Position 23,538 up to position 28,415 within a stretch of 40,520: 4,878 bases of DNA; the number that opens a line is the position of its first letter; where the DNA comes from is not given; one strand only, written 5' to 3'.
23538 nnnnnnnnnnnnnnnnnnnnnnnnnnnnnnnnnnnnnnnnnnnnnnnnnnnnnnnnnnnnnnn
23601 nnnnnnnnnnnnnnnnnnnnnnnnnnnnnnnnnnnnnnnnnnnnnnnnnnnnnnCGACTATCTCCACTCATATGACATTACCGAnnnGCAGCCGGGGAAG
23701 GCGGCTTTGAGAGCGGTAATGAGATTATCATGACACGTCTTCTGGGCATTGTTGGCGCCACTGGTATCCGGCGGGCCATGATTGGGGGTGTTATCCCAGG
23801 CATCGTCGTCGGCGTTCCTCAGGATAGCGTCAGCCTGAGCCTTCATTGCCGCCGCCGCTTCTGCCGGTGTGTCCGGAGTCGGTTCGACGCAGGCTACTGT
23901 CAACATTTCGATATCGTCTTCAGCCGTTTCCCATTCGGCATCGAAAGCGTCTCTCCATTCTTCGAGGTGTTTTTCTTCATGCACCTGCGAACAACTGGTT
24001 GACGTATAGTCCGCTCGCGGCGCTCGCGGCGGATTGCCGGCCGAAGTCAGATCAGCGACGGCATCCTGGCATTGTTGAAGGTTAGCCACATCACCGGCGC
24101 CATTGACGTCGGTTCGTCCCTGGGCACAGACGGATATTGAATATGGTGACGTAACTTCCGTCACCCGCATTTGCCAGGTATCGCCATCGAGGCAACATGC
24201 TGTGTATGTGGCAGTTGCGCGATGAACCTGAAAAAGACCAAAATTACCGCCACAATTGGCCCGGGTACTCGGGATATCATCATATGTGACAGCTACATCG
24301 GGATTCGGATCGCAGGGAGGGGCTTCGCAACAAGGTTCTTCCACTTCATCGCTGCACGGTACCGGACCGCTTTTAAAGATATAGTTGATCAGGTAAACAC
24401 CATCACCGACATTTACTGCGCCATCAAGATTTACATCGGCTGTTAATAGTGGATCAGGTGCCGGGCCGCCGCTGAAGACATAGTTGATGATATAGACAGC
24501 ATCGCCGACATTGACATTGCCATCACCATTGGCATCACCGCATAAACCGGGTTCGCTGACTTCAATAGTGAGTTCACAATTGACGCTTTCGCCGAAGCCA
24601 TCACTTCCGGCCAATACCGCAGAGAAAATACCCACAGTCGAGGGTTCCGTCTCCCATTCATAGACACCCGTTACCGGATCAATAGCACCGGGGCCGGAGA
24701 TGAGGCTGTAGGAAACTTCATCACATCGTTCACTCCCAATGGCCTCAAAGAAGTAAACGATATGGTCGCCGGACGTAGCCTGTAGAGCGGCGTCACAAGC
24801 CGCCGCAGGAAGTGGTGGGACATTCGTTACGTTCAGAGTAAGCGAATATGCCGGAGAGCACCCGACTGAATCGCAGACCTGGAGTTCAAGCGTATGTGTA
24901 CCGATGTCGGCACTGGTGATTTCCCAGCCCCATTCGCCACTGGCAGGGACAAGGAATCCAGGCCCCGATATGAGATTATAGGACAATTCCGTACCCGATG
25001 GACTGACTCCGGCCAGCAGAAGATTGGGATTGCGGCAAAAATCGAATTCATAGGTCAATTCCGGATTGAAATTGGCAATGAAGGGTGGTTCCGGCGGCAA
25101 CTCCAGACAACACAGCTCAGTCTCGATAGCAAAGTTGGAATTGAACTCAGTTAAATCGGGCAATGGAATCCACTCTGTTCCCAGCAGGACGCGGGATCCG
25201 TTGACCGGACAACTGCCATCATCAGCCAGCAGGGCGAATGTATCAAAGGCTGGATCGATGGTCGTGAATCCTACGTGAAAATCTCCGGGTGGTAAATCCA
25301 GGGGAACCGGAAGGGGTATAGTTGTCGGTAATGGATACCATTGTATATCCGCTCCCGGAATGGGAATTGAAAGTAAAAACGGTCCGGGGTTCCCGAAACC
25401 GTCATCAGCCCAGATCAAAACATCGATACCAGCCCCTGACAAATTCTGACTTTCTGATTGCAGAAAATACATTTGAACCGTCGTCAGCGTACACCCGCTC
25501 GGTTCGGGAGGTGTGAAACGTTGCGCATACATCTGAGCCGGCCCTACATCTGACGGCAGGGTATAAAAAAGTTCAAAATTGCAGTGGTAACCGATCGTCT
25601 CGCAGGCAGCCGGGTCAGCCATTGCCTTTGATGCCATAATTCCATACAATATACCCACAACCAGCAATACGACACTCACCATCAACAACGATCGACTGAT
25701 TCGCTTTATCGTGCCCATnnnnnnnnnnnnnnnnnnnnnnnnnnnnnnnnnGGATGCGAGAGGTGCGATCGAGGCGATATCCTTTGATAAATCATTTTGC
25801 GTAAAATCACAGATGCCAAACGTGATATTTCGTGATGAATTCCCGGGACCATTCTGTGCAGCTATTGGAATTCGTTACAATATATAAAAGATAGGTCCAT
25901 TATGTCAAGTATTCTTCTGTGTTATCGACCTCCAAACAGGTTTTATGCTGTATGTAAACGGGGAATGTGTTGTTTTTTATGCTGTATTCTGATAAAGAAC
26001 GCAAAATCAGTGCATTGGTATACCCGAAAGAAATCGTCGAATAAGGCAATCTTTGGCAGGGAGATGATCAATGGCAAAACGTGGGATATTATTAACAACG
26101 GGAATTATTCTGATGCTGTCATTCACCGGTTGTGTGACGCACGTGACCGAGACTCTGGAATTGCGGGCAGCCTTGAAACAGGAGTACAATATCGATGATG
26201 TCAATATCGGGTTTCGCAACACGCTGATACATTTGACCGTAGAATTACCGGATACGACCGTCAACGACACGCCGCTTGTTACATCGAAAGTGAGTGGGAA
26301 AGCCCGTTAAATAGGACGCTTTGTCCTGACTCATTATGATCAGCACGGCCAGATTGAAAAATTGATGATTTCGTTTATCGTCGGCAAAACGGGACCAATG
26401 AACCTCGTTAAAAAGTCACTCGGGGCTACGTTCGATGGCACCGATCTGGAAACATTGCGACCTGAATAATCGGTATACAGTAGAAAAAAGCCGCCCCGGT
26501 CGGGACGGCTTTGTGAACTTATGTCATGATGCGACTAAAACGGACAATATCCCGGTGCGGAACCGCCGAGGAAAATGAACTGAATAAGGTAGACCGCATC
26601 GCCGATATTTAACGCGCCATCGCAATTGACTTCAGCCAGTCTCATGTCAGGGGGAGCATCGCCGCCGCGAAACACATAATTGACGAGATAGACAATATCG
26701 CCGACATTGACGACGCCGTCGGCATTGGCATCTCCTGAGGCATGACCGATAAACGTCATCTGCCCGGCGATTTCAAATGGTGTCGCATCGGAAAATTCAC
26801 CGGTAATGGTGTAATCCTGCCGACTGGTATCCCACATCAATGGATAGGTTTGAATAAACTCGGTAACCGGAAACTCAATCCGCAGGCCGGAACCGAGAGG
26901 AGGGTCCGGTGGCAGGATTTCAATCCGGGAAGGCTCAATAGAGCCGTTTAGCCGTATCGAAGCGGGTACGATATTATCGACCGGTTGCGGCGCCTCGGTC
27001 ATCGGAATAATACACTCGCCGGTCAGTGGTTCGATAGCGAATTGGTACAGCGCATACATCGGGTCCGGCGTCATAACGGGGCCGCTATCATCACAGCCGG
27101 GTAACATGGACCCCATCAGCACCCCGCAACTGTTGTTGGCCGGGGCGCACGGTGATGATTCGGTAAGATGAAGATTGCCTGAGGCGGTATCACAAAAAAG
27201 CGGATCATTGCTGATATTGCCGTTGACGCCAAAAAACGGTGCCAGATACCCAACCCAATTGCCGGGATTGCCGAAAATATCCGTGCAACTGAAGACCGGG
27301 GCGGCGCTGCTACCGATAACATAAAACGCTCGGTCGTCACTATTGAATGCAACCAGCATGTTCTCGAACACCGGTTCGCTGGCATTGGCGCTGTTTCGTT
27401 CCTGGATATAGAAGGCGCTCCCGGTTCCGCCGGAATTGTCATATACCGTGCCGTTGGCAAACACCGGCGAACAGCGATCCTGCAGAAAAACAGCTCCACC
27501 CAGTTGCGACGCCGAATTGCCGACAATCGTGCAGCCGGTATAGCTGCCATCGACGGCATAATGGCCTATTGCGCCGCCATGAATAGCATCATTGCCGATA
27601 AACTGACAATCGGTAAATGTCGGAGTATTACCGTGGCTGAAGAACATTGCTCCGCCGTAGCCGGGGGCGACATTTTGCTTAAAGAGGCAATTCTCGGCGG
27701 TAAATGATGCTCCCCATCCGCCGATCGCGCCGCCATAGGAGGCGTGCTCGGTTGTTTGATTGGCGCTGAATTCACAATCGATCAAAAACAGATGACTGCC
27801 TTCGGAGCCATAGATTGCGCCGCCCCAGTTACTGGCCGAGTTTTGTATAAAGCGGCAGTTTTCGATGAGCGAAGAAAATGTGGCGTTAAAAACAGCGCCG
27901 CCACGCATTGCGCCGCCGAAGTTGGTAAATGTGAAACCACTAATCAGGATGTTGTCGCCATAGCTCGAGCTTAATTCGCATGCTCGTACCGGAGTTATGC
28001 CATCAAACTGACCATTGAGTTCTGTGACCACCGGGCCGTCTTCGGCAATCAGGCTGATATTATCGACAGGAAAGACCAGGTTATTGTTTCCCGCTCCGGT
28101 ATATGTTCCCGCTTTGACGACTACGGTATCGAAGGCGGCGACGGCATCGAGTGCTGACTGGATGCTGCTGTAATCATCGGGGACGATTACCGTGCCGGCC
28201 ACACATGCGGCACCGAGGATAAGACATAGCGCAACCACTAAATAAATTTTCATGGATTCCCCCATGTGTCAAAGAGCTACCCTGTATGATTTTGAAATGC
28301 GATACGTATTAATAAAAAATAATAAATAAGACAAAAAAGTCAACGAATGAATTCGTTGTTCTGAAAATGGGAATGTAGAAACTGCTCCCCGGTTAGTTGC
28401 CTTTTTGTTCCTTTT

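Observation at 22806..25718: Two-gene operon: Ig/dockerin protein with novel Cys-rich C-terminal domain followed by a His-rich periplasmic helical-repeat protein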

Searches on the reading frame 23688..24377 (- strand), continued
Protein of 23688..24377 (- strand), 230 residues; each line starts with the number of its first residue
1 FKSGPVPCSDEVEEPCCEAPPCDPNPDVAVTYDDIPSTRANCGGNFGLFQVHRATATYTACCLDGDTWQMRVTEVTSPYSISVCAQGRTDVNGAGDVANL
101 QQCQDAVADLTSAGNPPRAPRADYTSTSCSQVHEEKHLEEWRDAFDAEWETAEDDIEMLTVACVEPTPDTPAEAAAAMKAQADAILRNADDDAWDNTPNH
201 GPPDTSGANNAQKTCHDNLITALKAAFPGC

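Call 95: search_protein_families(library=pfam, proteins=[L016:4591-5520:+, L013:5439-6125:+, L014:98-697:+, L014:1858-2658:+, L007:9790-10281:+, L007:10226-10831:+, L005:8112-8945:+, L010:5701-6543:+], max_evalue=1)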
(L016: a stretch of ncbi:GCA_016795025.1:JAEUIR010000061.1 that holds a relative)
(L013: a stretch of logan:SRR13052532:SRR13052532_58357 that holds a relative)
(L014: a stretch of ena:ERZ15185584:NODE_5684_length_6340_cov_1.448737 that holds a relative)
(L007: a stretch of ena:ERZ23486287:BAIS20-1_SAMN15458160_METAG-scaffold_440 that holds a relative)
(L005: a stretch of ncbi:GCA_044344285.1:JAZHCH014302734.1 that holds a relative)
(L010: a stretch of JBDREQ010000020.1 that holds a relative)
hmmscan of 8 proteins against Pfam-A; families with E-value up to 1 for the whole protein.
L016:4591-5520:+ (309 aa): 1 family
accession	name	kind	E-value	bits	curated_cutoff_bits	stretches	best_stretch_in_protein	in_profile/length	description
PF10931.13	DUF2735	-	0.15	13.1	25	0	81-117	11-47/52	Protein of unknown function (DUF2735)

L013:5439-6125:+ (228 aa): 3 families
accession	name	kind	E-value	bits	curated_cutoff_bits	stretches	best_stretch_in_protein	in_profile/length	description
PF13646.12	HEAT_2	-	9.3e-06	26.3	27.7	2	73-112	38-77/88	HEAT repeats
PF02985.28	HEAT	-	0.0021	18.6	23.5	0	73-93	7-27/31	HEAT repeat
PF05046.19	Img2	-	0.077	13.7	34.4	1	131-173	40-81/84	Mitochondrial large subunit ribosomal protein (Img2)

L014:98-697:+ (199 aa): 4 families
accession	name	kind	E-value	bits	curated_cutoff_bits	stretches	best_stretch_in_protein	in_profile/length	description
PF13646.12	HEAT_2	-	6.9e-07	29.9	27.7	1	117-180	17-81/88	HEAT repeats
PF20946.2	Ctf4_C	-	0.0013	19.3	26.4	1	112-149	54-91/104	DNA polymerase alpha-binding protein Ctf4, C-terminal domain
PF03130.22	HEAT_PBS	-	0.034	15.1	20.9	0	149-171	2-24/27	PBS lyase HEAT-like repeat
PF14540.12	NTF-like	-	0.2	12.2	27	1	6-46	21-61/118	Nucleotidyltransferase-like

L014:1858-2658:+ (266 aa): 4 families
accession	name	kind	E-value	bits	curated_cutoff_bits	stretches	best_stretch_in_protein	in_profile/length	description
PF13646.12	HEAT_2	-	1.8e-07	31.8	27.7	1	81-160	5-84/88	HEAT repeats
PF02985.28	HEAT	-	0.015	16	23.5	0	79-104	4-29/31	HEAT repeat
PF18419.6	ATP-grasp_6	-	0.073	13.2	25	1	124-155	23-54/54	ATP-grasp-like domain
PF01347.28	Vitellogenin_N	-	0.15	11.1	24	1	76-138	463-527/590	Lipoprotein amino terminal region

L007:9790-10281:+ (163 aa): 4 families
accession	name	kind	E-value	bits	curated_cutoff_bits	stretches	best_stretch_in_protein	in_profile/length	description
PF01471.23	PG_binding_1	-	3.5e-22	78.8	23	1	9-65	1-57/57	Putative peptidoglycan binding domain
PF09374.15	PG_binding_3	-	9.6e-05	22.9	24.6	1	47-66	13-32/76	Predicted Peptidoglycan domain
PF08823.16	PG_binding_2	-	0.0011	19.6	21.1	1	9-46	14-51/74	Putative peptidoglycan binding domain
PF04645.17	DUF603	-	0.16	12.1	22.6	1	39-86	122-167/181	Protein of unknown function, DUF603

L007:10226-10831:+ (201 aa): 0 families

L005:8112-8945:+ (277 aa): 5 families
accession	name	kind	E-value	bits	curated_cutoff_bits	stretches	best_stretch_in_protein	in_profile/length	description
PF13646.12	HEAT_2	-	7.3e-11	42.7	27.7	2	148-194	20-67/88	HEAT repeats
PF02985.28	HEAT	-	0.0027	18.3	23.5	1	163-186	4-27/31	HEAT repeat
PF13513.12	HEAT_EZ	-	0.15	13.1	27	0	158-184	27-53/55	HEAT-like repeat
PF16408.10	DUF5016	-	0.18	12.5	31.2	0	81-110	35-64/120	Domain of unknown function (DUF5016)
PF03130.22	HEAT_PBS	-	0.31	12.2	20.9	0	175-188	1-14/27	PBS lyase HEAT-like repeat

L010:5701-6543:+ (280 aa): 6 families
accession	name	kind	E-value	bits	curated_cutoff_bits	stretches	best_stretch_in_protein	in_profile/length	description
PF13646.12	HEAT_2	-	4.5e-12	46.5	27.7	2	147-194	16-63/88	HEAT repeats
PF02985.28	HEAT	-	0.0019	18.7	23.5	1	163-189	1-27/31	HEAT repeat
PF03130.22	HEAT_PBS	-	0.0091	16.9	20.9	0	150-173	4-27/27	PBS lyase HEAT-like repeat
PF01602.26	Adaptin_N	-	0.078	12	37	1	62-122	193-260/524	Adaptin N terminal region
PF13513.12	HEAT_EZ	-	0.082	13.9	27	0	176-191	1-16/55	HEAT-like repeat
PF23156.1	DUF7054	-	0.25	11.8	27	1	7-51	6-50/85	Domain of unknown function (DUF7054)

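Call 108: search_dna_similar(query=window:23688-24377:-, collection=plasmids, mode=protein, max_evalue=0.001, max_rows=10)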
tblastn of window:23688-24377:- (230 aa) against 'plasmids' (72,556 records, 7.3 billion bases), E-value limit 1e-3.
No match.

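Call 109: search_dna_similar(query=window:23688-24377:-, collection=phages, mode=protein, max_evalue=0.001, max_rows=10)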
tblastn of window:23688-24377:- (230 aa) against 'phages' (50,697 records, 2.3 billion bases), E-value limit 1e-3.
No match.

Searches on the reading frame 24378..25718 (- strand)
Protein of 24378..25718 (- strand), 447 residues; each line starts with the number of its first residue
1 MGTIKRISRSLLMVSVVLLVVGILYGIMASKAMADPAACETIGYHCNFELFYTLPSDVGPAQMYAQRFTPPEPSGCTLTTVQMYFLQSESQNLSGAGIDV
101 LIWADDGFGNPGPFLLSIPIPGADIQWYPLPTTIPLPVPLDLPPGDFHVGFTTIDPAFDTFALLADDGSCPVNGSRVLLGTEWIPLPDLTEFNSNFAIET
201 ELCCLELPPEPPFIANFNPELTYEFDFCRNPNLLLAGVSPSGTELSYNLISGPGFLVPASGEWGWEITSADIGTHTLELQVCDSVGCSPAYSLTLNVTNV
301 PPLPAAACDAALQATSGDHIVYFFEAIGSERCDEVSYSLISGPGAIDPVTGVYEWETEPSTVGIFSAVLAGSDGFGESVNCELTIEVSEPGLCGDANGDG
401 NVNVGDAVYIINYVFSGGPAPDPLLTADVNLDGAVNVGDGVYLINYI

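Call 86: search_solved_structures(query=A6, max_evalue=1)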
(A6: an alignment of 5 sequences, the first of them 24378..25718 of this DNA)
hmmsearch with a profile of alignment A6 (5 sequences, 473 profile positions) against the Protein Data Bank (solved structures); distinct sequences matched with E-value up to 1: 27.
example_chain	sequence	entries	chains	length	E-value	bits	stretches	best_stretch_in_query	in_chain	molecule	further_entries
3ul4_B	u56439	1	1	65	1.6e-05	26.9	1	418-473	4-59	Cellulosome enzyme, dockerin type I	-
4dh2_B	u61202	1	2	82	3.3e-05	25.8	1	416-472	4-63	Dockerin type 1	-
1daq_A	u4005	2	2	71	6.4e-05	24.9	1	418-470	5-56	ENDOGLUCANASE SS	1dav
2mte_A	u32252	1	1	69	6.5e-05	24.9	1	418-470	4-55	Cellulose 1,4-beta-cellobiosidase (reducing end) CelS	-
2y3n_B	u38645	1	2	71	0.00087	21.1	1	419-472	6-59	CELLULOSOMAL FAMILY-48 PROCESSIVE GLYCOSIDE HYDROLASE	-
4fl4_A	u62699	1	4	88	0.00092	21.1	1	417-471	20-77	Glycoside hydrolase family 9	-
4uyq_B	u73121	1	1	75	0.0063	18.3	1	418-473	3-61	Cellulosomal scaffoldin adaptor protein B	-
4uyp_B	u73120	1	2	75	0.0064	18.3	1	418-473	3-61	Cellulosomal scaffoldin adaptor protein B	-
4cj0_A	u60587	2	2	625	0.0096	17.7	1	415-470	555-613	ENDOGLUCANASE D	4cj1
1clc_A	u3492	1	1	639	0.0099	17.7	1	415-470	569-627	ENDOGLUCANASE CELD; EC: 3.2.1.4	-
5nrk_B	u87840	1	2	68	0.012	17.4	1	420-465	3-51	DocCel5: Type I dockerin repeat domain from A. cellulolyticus family 5 endoglucanase WP_01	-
5nrm_B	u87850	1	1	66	0.014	17.2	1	420-468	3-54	DocCel5: Type I dockerin repeat domain from A. cellulolyticus family 5 endoglucanase WP_01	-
3b9a_A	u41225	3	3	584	0.025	16.4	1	260-328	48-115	Chitinase A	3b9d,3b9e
3ars_A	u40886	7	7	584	0.025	16.4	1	260-328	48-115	Chitinase A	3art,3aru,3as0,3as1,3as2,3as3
3aro_A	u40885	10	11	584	0.025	16.4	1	260-328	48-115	Chitinase A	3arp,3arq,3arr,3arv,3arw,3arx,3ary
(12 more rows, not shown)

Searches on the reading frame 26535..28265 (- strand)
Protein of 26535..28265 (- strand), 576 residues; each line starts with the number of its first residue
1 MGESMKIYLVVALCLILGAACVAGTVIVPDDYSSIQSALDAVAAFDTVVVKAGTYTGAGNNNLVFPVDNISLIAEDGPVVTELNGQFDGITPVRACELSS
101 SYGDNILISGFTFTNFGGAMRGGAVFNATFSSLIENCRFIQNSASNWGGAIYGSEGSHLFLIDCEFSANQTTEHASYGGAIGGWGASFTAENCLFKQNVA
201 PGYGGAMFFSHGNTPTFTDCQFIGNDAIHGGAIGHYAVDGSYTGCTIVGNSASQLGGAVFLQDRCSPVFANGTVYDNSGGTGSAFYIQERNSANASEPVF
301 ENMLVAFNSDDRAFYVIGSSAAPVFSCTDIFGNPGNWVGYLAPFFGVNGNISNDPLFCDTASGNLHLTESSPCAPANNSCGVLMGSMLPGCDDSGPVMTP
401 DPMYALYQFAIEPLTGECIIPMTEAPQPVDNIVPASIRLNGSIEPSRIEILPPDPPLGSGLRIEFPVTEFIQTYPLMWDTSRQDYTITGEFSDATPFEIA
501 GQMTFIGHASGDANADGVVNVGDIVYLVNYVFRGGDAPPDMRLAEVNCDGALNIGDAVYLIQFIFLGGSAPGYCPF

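Call 3: search_protein_families(library=pfam, proteins=[window:26535-28265:-], max_evalue=0.1)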
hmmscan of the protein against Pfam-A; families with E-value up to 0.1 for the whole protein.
window:26535-28265:- (576 aa): 4 families
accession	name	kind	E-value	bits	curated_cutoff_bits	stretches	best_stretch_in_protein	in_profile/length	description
PF02415.23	Chlam_PMP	-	3.9e-06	27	20.6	1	136-154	1-19/19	Chlamydia polymorphic membrane protein (Chlamydia_PMP) repeat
PF00404.24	Dockerin_1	-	2e-05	25.1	22.9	1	511-564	2-56/57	Dockerin type I domain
PF17161.10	DUF5123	-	0.0025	19.4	35.1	1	269-372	3-103/113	Domain of unknown function (DUF5123)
PF11322.13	DUF3124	-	0.055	14.1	27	0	275-310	76-111/123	Protein of unknown function (DUF3124)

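Call 4: search_protein_families(library=ncbifam, proteins=[window:26535-28265:-], max_evalue=0.1)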
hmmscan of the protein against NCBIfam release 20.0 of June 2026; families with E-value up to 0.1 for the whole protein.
window:26535-28265:- (576 aa): 2 families
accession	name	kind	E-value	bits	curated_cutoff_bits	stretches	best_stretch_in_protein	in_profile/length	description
TIGR01376.1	POMP_repeat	repeat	2.4e-06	27.1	15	1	138-154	6-22/28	polymorphic outer membrane protein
NF041540.1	dockerin_GC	domain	0.026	14.9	29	1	510-562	9-61/67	GC-type dockerin domain-anchored protein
